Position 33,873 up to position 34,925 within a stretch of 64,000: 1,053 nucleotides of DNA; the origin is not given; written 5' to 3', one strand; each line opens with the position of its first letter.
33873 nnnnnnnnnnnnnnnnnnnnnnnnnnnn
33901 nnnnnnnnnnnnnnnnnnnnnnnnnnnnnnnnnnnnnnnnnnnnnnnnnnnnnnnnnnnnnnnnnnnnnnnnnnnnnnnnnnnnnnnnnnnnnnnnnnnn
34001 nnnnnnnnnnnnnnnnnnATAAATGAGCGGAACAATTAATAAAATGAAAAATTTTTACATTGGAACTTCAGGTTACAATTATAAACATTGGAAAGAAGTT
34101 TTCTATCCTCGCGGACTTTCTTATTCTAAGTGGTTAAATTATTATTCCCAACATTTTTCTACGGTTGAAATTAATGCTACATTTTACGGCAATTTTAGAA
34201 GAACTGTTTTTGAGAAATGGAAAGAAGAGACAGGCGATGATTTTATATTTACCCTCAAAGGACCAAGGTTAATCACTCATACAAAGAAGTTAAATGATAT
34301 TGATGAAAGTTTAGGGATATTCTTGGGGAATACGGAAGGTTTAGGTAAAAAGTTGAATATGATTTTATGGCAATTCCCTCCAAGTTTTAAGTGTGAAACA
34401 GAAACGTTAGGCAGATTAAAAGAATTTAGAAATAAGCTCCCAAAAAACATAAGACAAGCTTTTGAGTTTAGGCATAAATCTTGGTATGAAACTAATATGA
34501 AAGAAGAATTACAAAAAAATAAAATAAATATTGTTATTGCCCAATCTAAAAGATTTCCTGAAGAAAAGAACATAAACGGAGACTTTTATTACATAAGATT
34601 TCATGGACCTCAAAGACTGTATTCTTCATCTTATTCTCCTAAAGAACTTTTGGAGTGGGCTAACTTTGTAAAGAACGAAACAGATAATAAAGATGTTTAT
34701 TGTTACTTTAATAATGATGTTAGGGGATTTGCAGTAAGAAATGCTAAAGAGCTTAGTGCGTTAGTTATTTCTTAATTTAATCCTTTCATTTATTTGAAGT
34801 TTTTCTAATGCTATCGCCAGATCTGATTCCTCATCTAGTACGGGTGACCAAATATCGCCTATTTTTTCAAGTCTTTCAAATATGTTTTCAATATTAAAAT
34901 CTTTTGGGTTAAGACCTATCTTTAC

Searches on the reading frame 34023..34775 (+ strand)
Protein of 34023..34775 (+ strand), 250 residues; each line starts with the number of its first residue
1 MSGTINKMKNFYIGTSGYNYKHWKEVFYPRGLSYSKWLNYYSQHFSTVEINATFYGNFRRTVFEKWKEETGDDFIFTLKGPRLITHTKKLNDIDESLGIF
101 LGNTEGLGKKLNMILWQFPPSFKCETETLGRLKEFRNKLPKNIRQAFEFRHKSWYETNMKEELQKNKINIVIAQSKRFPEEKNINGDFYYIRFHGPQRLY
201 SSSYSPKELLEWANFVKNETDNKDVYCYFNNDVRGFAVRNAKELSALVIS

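Call 3: search_protein_families(library=ncbifam, proteins=[window:34023-34775:+], max_evalue=0.01)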
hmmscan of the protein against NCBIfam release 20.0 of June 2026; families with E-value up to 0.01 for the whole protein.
window:34023-34775:+ (250 aa): 1 family
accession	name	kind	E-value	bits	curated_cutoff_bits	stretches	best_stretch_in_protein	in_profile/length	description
NF007637.0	PRK10302.1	equivalog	4.6e-20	72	412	1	11-176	2-163/272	hypothetical protein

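Call 4: search_protein_families(library=pfam, proteins=[window:34023-34775:+], max_evalue=0.01)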
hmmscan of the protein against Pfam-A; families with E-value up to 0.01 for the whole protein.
window:34023-34775:+ (250 aa): 1 family
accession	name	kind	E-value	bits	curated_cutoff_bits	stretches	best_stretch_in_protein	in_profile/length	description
PF01904.24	DUF72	-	2.6e-67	227.5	25.3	1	28-246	1-216/217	Protein of unknown function DUF72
